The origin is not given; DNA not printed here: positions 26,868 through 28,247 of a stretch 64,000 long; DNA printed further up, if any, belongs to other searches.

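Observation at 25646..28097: EgtB/SenA-like enzyme plus SenB-like glycosyltransferase without senC (selD) or egtD in cis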

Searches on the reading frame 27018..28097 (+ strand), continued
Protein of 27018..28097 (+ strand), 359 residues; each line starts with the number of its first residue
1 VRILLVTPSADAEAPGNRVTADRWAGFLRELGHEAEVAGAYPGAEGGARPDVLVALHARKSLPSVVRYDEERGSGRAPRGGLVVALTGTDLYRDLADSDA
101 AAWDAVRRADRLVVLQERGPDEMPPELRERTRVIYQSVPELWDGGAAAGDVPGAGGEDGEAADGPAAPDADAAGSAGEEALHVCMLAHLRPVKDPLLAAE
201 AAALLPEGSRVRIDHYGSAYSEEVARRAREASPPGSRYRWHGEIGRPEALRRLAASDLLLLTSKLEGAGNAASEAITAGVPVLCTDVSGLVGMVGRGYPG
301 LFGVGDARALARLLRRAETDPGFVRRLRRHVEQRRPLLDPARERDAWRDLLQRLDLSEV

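Call 43: find_encoding_contigs(protein=P0124, flank=10000, max_places=3)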
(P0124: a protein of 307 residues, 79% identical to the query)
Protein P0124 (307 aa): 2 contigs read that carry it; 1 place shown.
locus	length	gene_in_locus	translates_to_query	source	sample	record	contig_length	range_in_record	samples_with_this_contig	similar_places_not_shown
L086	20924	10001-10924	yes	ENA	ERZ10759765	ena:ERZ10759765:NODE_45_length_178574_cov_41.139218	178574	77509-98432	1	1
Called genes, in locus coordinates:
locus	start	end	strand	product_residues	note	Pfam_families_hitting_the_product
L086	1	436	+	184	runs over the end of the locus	PF00156:Pribosyltran, PF14681:UPRTase (weak)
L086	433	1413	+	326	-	PF02729:OTCace_N, PF00185:OTCace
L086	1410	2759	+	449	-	PF01979:Amidohydro_1, PF12890:DHOase, PF07969:Amidohydro_3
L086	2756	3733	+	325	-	-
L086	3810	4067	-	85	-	PF01649:Ribosomal_S20p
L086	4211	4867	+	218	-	PF02163:Peptidase_M50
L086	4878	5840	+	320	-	PF02616:SMC_ScpA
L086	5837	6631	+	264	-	PF04079:SMC_ScpB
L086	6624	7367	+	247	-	PF01479:S4, PF00849:PseudoU_synth_2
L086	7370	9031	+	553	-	PF27054:Beta_methylindole_red_C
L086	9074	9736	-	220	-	PF01135:PCMT, PF13649:Methyltransf_25 (weak)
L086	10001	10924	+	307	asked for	PF00586:AIRS, PF02769:AIRS_C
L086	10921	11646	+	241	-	PF14681:UPRTase, PF00156:Pribosyltran (weak)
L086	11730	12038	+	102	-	-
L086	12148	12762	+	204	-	PF08797:HIRAN (faint)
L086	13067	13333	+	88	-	-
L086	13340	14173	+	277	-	PF01292:Ni_hydr_CYTB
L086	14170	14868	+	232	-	PF00174:Oxidored_molyb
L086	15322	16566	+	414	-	PF00753:Lactamase_B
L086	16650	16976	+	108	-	-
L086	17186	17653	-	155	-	-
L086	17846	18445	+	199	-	-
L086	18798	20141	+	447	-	PF06965:Na_H_antiport_1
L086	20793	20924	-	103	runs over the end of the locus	-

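Call 44: find_encoding_contigs(protein=P0128, flank=10000, max_places=3)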
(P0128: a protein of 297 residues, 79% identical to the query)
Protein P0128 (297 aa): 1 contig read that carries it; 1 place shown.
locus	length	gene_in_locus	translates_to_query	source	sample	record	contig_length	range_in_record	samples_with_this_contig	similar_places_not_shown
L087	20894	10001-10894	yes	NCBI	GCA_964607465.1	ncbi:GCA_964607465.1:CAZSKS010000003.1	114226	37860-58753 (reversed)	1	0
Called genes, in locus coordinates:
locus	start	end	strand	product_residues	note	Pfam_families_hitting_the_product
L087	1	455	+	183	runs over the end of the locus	PF00156:Pribosyltran, PF14681:UPRTase (weak)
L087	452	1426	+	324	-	PF02729:OTCace_N, PF00185:OTCace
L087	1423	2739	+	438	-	PF12890:DHOase, PF01979:Amidohydro_1, PF07969:Amidohydro_3 (weak)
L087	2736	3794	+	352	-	-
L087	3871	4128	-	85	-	PF01649:Ribosomal_S20p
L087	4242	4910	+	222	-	PF02163:Peptidase_M50 (weak)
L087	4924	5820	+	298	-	PF02616:SMC_ScpA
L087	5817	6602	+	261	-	PF04079:SMC_ScpB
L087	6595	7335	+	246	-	PF01479:S4, PF00849:PseudoU_synth_2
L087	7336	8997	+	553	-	PF27054:Beta_methylindole_red_C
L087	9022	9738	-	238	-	PF01135:PCMT, PF13649:Methyltransf_25 (weak)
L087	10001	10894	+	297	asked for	PF00586:AIRS, PF02769:AIRS_C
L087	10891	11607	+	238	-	PF14681:UPRTase, PF00156:Pribosyltran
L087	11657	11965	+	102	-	-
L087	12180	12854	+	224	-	-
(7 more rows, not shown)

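Call 45: find_encoding_contigs(protein=P0122, flank=10000, max_places=3)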
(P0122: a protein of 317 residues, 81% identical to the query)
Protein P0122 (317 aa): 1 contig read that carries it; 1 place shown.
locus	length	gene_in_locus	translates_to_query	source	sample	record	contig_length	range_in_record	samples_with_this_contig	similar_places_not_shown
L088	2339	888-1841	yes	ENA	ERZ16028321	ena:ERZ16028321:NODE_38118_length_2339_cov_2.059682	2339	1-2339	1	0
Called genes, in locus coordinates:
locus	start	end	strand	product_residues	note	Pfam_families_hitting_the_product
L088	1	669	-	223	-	?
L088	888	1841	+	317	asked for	PF00586:AIRS, PF02769:AIRS_C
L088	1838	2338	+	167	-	?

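Call 46: find_encoding_contigs(protein=P0130, flank=10000, max_places=3)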
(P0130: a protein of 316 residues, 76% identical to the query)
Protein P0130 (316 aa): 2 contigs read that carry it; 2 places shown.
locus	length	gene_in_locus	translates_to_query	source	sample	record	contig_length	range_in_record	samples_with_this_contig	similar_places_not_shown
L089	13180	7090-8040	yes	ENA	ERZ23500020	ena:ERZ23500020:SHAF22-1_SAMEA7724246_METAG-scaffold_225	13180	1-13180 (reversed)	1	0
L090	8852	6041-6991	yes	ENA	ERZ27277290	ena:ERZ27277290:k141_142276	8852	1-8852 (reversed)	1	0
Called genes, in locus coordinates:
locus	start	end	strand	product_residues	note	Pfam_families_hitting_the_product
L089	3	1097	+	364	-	?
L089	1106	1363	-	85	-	PF01649:Ribosomal_S20p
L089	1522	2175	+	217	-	PF02163:Peptidase_M50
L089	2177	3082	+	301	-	PF02616:SMC_ScpA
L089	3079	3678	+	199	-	PF04079:SMC_ScpB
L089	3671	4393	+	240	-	PF01479:S4, PF00849:PseudoU_synth_2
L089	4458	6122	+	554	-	PF27054:Beta_methylindole_red_C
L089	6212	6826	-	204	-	PF01135:PCMT, PF13649:Methyltransf_25 (weak)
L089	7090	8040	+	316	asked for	PF00586:AIRS, PF02769:AIRS_C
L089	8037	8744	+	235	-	PF14681:UPRTase, PF00156:Pribosyltran (weak)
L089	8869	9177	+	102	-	-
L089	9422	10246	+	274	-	-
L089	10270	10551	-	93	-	-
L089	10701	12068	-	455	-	PF17767:NAPRTase_N, PF01729:QRPTase_C (weak), PF04095:NAPRTase (weak), PF17956:NAPRTase_C (faint)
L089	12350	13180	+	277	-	?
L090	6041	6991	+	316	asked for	PF00586:AIRS, PF02769:AIRS_C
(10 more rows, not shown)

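Call 47: find_related_loci(query=window:27018-28097:+, collection=metagenome_contigs, flank=10000)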
Query window:27018-28097:+ (359 aa) in metagenome_contigs; peptide patterns used: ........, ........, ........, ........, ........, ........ (x = any residue, [..] = any of these).
368 stretches matched a pattern; 21 encode a relative of the query (tblastn E <= 1e-3); 21 distinct loci.
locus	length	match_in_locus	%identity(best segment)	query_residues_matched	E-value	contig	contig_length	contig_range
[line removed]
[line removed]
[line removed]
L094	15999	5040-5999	35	1-358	7e-64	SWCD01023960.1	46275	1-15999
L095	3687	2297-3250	37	1-356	4e-63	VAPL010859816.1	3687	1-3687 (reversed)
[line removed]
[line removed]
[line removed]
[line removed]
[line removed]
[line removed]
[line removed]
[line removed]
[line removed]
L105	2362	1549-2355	35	1-307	4e-50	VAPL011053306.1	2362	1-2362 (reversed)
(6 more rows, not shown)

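Call 56: find_encoding_contigs(protein=P0205, flank=6000, max_places=4)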
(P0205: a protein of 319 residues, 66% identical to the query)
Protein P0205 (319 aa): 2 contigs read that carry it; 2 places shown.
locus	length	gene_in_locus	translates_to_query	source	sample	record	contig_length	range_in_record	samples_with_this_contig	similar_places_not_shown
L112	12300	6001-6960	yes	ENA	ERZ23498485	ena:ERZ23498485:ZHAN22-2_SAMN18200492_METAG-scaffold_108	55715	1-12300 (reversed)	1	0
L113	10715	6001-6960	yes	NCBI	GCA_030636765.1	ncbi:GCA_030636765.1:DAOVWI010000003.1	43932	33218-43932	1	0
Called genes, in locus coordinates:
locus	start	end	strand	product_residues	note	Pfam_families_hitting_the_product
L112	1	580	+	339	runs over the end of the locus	PF00493:MCM (weak), PF20030:bpMoxR, PF07726:AAA_3, PF07728:AAA_5, PF17863:AAA_lid_2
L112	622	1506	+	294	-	PF01882:DUF58, PF13519:VWA_2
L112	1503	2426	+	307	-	-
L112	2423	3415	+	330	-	PF00092:VWA, PF06707:DUF1194 (weak), PF13519:VWA_2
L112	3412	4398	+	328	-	PF00092:VWA, PF13519:VWA_2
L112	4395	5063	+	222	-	-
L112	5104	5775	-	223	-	PF01135:PCMT, PF13489:Methyltransf_23 (weak), PF13847:Methyltransf_31 (weak), PF08241:Methyltransf_11 (weak), PF13649:Methyltransf_25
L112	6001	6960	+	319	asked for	PF00586:AIRS, PF02769:AIRS_C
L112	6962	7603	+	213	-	PF14681:UPRTase, PF00156:Pribosyltran (weak)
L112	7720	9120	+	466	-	PF05694:SBP56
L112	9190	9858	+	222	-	-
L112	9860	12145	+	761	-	PF00069:Pkinase, PF07714:PK_Tyr_Ser-Thr, PF20308:TPR-S (faint), PF00515:TPR_1 (faint), PF07719:TPR_2 (faint), PF13414:TPR_11 (faint), PF13428:TPR_14 (faint), PF14559:TPR_19 (weak), +6 more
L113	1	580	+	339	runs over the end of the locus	PF00493:MCM (weak), PF20030:bpMoxR, PF07726:AAA_3, PF07728:AAA_5, PF17863:AAA_lid_2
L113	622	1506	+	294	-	PF01882:DUF58, PF13519:VWA_2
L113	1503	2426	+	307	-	-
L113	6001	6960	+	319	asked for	PF00586:AIRS, PF02769:AIRS_C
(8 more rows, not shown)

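Call 57: find_encoding_contigs(protein=P0203, flank=6000, max_places=4)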
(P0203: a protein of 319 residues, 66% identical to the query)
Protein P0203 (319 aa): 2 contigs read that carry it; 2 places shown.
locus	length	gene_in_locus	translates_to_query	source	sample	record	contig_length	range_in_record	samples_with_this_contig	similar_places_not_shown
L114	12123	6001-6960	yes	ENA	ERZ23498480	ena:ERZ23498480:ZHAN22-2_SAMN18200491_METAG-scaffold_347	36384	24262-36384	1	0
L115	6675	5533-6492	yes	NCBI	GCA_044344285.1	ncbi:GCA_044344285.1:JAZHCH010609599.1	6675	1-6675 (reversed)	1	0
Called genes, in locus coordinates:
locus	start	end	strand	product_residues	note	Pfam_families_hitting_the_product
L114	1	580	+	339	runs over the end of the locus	PF00493:MCM (weak), PF20030:bpMoxR, PF07726:AAA_3, PF07728:AAA_5, PF17863:AAA_lid_2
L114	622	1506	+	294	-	PF01882:DUF58, PF13519:VWA_2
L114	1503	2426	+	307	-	-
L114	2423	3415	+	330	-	PF00092:VWA, PF06707:DUF1194 (weak), PF13519:VWA_2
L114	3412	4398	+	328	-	PF00092:VWA, PF13519:VWA_2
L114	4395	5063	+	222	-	-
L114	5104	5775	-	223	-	PF01135:PCMT, PF13489:Methyltransf_23 (weak), PF13847:Methyltransf_31 (weak), PF08241:Methyltransf_11 (weak), PF13649:Methyltransf_25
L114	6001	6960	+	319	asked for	PF00586:AIRS, PF02769:AIRS_C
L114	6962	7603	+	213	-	PF14681:UPRTase, PF00156:Pribosyltran (weak)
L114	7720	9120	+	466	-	PF05694:SBP56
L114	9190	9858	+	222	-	-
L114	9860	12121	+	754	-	?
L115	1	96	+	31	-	?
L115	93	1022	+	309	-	PF01882:DUF58, PF13519:VWA_2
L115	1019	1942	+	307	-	-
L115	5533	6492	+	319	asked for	PF00586:AIRS, PF02769:AIRS_C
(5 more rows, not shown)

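Call 69: search_protein_families(library=ncbifam, proteins=[L086:10921-11646:+, L082:4254-5180:+, L112:6962-7603:+, L082:2017-3411:+], max_evalue=0.00001)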
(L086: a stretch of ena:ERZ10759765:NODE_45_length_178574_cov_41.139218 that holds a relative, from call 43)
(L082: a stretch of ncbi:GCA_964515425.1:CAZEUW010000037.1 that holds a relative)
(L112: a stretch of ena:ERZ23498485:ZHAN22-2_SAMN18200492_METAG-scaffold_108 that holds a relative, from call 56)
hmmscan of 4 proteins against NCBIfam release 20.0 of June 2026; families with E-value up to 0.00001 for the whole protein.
L086:10921-11646:+ (241 aa): 3 families
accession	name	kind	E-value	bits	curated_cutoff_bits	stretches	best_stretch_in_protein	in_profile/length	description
NF001097.0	PRK00129.1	equivalog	1.2e-79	266.9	114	1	35-240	4-209/209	uracil phosphoribosyltransferase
TIGR01091.1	upp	equivalog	1.8e-78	262.9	208.35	1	36-240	3-207/207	uracil phosphoribosyltransferase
NF002095.0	PRK00934.1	equivalog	1.2e-06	27.9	296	1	155-191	205-241/287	ribose-phosphate diphosphokinase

L082:4254-5180:+ (308 aa): 15 families
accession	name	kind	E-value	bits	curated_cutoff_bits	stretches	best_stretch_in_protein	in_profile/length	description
TIGR00476.1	selD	equivalog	2.8e-102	342.1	125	1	3-272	42-309/311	selenide, water dikinase SelD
NF002098.0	PRK00943.1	equivalog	5e-99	331.5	299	1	2-305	45-345/347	selenide, water dikinase SelD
TIGR04369.1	fusion_not_SelD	hypoth_equivalog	1.1e-39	136.2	700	1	5-282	382-696/701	oxidoreductase/SelD-related fusion protein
NF010705.0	PRK14105.1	equivalog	1.7e-38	132.4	291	1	6-207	47-265/345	selenide, water dikinase SelD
TIGR01379.1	thiL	equivalog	3.7e-24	85.3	184.15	1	5-219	23-243/320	thiamine-phosphate kinase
NF004351.0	PRK05731.1-4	equivalog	1.1e-17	64.1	324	1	7-225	39-257/321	thiamine-phosphate kinase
TIGR03267.1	methan_mark_2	hypoth_equivalog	1.1e-16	60.8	365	1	6-210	44-244/323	methanogenesis marker 2 protein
TIGR04049.1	AIR_rel_sll0787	hypoth_equivalog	2.2e-15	56.5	321.3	1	6-211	43-240/318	sll0787 family AIR synthase-like protein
TIGR02124.1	hypE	equivalog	4.9e-10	38.9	251.6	1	3-215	30-246/332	hydrogenase expression/formation protein HypE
TIGR04050.1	MSMEG_0567_Cter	hypoth_equivalog_domain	6.6e-10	38.9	312.2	1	20-209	44-223/296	MSMEG_0567/sll0787 family protein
TIGR01736.1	FGAM_synth_II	equivalog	1.3e-09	37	525.75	1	6-211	57-279/718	phosphoribosylformylglycinamidine synthase subunit PurL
NF002290.1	PRK01213.1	equivalog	4e-09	35.2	648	1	5-210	422-642/723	phosphoribosylformylglycinamidine synthase subunit PurL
NF004353.0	PRK05731.2-2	equivalog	3.9e-08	32.7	301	1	7-223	20-236/311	thiamine-phosphate kinase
NF004354.0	PRK05731.2-3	equivalog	1.9e-07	30.8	204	1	41-207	53-213/273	thiamine-phosphate kinase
NF004350.0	PRK05731.1-1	equivalog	6.9e-06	25.2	441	0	21-220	50-244/325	thiamine-phosphate kinase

L112:6962-7603:+ (213 aa): 2 families
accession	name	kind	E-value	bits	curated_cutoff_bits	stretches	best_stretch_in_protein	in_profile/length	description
NF001097.0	PRK00129.1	equivalog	3.8e-83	278.3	114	1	7-212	3-208/209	uracil phosphoribosyltransferase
TIGR01091.1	upp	equivalog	2.5e-81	272.3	208.35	1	8-212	2-206/207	uracil phosphoribosyltransferase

L082:2017-3411:+ (464 aa): 43 families (the best 25 are shown)
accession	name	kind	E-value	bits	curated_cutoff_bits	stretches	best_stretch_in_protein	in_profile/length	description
NF004992.0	PRK06370.1-4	equivalog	2.3e-166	553.8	629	1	5-462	3-455/459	FAD-containing oxidoreductase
NF004990.0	PRK06370.1-1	equivalog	3e-141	471.2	842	1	6-461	4-454/459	FAD-containing oxidoreductase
NF040477.1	chlor_oxi_RclA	equivalog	1e-119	400.1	740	1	6-461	3-439/441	reactive chlorine resistance oxidoreductase RclA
TIGR01350.1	lipoamide_DH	equivalog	2.8e-108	362.6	408.8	1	7-457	2-449/461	dihydrolipoyl dehydrogenase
TIGR02053.1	MerA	equivalog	1.7e-102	343.8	454.45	1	8-456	2-447/465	mercury(II) reductase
NF041853.1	hythiocyan_redase_MerA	equivalog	2.2e-101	339.9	650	1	6-459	3-438/440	hypothiocyanous acid reductase MerA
NF004946.0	PRK06292.2-4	subfamily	8.8e-100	334.7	634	1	5-459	2-467/487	dihydrolipoyl dehydrogenase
NF004991.0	PRK06370.1-3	subfamily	3.4e-98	329.4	620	1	5-457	34-482/509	FAD-containing oxidoreductase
NF005572.0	PRK07251.1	equivalog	1.9e-92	310.3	537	1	5-459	2-436/438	FAD-containing oxidoreductase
NF004947.0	PRK06292.2-5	equivalog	3.5e-91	306.5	592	1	5-462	2-458/474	dihydrolipoyl dehydrogenase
NF005884.0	PRK07846.1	equivalog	3.9e-91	305.9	501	1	5-463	2-452/454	mycothione reductase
NF010311.1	PRK13748.1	subfamily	1.1e-84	285.2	600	1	6-455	97-541/560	mercury(II) reductase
NF004776.0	PRK06116.1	equivalog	4.3e-83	279.8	480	1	6-455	4-446/450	glutathione-disulfide reductase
TIGR03452.1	mycothione_red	equivalog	3.8e-80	270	635.65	1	6-461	2-451/452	mycothione reductase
TIGR01424.1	gluta_reduc_2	equivalog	2e-79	267.2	606.05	1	7-455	3-442/446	glutathione-disulfide reductase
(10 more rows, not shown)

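Call 72: list_cluster_members(proteins=[P0001])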
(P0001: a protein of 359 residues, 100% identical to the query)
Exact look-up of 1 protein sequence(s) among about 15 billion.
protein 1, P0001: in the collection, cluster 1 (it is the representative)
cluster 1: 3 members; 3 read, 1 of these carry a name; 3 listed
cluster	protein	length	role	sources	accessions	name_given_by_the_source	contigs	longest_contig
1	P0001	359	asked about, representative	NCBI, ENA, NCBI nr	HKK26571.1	MAG TPA: glycosyltransferase [Gemmatimonadota bacterium] | glycosyltransferase [Gemmatimonadota bacterium]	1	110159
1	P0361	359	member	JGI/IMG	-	-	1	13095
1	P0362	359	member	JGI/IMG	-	-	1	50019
